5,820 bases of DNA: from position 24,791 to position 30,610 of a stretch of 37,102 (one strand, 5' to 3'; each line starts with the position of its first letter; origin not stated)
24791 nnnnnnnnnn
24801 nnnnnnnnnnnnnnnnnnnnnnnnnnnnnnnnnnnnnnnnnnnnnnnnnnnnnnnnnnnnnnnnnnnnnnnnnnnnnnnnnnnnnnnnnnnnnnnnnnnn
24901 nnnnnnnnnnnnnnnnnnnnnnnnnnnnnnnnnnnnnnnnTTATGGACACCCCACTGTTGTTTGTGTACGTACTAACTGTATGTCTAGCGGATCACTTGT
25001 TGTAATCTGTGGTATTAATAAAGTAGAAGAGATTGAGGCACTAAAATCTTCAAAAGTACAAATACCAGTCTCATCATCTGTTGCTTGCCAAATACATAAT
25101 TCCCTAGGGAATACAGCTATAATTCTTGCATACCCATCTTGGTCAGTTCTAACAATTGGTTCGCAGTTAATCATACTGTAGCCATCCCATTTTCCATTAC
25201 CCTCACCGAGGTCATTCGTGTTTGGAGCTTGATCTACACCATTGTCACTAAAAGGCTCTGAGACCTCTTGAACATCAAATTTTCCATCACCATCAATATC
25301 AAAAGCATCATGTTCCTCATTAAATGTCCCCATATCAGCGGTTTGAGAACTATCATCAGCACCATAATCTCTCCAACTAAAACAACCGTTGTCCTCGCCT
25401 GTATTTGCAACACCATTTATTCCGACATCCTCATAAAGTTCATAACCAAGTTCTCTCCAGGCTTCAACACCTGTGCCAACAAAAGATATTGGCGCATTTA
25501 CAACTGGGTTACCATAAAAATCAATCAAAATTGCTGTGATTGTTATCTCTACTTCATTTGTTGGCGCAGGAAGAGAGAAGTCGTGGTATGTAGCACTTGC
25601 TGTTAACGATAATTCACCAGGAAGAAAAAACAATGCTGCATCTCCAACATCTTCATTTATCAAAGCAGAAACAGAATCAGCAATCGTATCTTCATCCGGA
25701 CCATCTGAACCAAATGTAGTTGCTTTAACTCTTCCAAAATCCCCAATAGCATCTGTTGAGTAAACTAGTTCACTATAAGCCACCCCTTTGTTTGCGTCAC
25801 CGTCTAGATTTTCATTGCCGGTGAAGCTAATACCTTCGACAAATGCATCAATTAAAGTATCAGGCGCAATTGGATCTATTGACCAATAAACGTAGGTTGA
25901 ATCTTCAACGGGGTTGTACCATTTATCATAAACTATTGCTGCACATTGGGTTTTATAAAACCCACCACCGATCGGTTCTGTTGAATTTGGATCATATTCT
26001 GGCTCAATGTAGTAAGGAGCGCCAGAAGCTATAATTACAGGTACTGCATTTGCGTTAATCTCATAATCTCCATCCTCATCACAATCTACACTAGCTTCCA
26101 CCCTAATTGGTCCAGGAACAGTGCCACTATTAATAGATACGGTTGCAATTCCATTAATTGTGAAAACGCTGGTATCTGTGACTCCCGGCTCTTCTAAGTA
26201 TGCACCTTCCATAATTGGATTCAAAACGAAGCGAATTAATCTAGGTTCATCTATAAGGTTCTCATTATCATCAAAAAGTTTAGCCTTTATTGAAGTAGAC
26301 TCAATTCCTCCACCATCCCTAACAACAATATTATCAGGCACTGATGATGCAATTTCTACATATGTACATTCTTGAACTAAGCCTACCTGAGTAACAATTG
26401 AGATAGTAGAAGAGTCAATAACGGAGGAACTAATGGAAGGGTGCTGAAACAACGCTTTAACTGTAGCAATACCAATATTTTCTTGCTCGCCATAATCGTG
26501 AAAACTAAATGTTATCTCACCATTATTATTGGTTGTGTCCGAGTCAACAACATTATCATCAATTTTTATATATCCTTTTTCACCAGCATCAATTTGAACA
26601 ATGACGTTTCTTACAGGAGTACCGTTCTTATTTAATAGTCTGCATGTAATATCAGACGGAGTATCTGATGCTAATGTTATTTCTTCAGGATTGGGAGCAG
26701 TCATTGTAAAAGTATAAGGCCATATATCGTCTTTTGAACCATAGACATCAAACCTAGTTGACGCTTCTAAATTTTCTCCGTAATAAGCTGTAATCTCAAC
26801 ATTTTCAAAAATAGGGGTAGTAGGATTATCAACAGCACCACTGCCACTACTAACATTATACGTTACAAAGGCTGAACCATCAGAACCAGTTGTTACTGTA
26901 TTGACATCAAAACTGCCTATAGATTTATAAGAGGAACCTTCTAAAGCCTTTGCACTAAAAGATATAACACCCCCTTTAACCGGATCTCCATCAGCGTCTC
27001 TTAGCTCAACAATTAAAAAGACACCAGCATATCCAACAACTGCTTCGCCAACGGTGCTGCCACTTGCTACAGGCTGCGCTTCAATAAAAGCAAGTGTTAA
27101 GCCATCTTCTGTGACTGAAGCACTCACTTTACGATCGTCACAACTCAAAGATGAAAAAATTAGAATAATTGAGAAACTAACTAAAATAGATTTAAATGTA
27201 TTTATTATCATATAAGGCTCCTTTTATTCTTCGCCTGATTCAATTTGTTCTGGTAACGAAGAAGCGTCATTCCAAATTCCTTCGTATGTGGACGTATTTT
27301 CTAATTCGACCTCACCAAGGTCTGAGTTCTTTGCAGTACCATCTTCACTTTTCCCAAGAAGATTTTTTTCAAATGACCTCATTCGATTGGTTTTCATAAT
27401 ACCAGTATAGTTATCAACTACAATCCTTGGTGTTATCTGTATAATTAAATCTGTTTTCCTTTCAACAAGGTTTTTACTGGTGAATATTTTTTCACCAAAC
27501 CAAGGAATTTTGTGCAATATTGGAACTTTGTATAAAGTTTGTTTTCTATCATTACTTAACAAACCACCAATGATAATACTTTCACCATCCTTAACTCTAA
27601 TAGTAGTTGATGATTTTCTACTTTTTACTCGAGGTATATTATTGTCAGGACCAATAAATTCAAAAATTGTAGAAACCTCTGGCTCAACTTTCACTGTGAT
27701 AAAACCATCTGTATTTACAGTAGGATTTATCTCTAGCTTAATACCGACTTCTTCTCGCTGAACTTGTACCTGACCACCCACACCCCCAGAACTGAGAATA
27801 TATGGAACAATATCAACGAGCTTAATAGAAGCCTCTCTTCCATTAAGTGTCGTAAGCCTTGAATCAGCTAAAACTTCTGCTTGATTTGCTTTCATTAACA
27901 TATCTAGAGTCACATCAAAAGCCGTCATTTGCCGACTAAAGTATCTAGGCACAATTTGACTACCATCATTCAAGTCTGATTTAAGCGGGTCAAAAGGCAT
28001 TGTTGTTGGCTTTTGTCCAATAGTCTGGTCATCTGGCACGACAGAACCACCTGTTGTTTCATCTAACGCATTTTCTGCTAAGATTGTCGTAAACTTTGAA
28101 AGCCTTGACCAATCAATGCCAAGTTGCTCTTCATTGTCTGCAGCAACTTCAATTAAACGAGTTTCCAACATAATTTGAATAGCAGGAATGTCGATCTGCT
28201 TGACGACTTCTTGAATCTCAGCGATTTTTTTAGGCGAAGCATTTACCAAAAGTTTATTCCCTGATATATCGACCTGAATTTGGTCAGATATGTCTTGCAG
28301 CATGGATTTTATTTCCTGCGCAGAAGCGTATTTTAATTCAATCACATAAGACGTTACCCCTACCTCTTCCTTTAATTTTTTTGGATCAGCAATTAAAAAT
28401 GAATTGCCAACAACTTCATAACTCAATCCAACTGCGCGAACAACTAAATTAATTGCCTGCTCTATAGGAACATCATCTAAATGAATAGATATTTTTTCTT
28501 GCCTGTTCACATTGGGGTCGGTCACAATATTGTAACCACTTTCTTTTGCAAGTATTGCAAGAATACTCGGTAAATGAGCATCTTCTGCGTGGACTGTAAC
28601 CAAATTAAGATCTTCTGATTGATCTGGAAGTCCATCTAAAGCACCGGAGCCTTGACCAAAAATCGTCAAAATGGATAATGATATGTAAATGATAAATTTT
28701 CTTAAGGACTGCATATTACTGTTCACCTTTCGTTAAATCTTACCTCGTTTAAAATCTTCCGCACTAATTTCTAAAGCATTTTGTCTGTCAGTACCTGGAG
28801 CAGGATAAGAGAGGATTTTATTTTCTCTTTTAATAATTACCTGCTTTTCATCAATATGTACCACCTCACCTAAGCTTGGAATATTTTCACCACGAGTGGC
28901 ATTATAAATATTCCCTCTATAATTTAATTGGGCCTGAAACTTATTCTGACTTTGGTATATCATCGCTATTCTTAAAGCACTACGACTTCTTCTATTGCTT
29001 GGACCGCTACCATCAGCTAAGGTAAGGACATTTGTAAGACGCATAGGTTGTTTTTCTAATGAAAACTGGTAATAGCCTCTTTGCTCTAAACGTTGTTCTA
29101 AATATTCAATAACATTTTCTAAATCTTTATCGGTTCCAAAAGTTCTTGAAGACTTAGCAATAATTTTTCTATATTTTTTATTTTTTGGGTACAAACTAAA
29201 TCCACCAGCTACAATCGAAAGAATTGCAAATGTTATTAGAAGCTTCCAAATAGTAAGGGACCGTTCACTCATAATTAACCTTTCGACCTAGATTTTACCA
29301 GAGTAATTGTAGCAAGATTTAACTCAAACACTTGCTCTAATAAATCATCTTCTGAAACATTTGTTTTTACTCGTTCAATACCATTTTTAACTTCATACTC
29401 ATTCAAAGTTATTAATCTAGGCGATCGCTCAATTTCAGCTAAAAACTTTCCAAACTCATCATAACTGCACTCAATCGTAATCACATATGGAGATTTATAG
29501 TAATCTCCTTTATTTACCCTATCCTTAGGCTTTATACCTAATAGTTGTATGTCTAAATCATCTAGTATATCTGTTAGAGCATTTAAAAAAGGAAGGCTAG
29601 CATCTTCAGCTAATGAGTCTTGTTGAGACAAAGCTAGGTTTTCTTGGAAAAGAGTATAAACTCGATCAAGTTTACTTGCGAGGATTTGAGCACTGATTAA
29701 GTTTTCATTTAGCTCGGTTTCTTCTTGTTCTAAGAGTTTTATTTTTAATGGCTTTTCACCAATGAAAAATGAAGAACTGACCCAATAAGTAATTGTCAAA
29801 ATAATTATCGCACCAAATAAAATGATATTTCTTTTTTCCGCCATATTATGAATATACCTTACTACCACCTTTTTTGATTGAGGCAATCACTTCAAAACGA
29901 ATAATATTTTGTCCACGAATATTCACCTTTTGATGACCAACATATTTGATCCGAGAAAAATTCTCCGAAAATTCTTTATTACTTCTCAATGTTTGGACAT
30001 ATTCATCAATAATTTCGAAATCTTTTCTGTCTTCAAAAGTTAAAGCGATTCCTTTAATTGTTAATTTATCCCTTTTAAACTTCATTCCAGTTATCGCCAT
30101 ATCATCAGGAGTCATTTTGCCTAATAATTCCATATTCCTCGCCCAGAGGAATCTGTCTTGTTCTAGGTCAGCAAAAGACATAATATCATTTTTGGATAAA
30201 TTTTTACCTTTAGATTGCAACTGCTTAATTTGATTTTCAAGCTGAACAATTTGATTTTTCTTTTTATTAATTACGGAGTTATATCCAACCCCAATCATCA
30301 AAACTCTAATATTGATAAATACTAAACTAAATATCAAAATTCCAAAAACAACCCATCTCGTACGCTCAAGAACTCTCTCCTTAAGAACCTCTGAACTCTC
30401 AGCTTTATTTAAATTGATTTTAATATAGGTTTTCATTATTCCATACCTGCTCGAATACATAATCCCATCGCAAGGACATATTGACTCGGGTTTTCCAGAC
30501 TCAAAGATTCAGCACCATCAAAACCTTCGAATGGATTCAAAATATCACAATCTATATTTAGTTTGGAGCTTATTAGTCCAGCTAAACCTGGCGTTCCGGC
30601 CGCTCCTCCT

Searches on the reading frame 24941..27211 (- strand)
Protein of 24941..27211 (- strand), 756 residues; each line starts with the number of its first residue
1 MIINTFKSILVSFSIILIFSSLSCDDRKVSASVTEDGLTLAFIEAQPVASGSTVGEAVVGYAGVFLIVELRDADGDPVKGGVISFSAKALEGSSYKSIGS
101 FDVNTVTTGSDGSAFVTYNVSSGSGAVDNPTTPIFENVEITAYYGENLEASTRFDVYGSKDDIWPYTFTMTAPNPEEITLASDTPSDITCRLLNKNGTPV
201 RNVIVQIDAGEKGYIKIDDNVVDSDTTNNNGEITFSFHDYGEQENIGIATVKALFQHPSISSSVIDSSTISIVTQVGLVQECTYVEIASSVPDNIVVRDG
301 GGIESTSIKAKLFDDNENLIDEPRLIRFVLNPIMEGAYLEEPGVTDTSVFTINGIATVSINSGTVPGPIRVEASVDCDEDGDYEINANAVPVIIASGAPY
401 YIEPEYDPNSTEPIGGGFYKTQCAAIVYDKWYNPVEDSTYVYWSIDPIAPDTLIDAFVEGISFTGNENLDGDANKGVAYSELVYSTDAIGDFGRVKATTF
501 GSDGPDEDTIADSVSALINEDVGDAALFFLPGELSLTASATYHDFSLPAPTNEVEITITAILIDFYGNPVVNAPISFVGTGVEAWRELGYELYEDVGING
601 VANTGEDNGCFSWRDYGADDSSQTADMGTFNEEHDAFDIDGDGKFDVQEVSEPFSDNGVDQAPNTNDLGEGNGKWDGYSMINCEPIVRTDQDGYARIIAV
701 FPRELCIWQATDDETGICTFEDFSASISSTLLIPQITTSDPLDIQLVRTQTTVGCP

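Call 30: search_protein_families(library=pfam, proteins=[window:24941-27211:-], max_evalue=0.001)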
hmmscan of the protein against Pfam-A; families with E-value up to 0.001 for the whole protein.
window:24941-27211:- (756 aa): 3 families
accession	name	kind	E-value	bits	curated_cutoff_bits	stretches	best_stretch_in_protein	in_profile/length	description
PF02369.22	Big_1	-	2.9e-10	40.5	34.9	0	187-244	20-73/93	Bacterial Ig-like domain (group 1)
PF17789.7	MG4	-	4.7e-08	33.6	24.7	1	185-243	15-66/95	Macroglobulin domain MG4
PF09134.16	Invasin_D3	-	4.6e-05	24.3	33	0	66-120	24-69/98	Invasin, domain 3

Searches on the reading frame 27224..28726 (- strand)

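Call 31: search_protein_families(library=pfam, proteins=[window:27224-28726:-], max_evalue=0.001)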
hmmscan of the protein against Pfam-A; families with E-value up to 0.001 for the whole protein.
window:27224-28726:- (500 aa): 3 families
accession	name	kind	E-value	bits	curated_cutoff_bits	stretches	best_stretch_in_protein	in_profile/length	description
PF00263.26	Secretin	-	1.1e-37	129.7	27.5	1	277-436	2-168/169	Bacterial type II and III secretion system protein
PF03958.22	Secretin_N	-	6.5e-11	42.7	28.2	1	128-184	3-69/69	Bacterial type II/III secretion system short domain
PF07660.19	STN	-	3.2e-07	30.5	28.4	1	65-112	1-49/52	Secretin and TonB N terminus short domain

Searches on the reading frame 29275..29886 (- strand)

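Call 31: search_protein_families(library=pfam, proteins=[window:29275-29886:-], max_evalue=0.001)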
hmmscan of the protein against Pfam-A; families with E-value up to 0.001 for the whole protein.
window:29275-29886:- (203 aa): 1 family
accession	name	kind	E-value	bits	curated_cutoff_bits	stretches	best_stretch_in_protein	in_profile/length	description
PF04350.18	PilO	-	1.2e-09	38.9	22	1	52-172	4-127/145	Pilus assembly protein, PilO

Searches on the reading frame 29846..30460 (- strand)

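Call 31: search_protein_families(library=pfam, proteins=[window:29846-30460:-], max_evalue=0.001)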
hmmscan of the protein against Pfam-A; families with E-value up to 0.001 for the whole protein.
window:29846-30460:- (204 aa): 1 family
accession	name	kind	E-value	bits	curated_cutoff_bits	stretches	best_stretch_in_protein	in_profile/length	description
PF05137.18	PilN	-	2e-06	28.2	22.8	1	110-165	3-52/78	Fimbrial assembly protein (PilN)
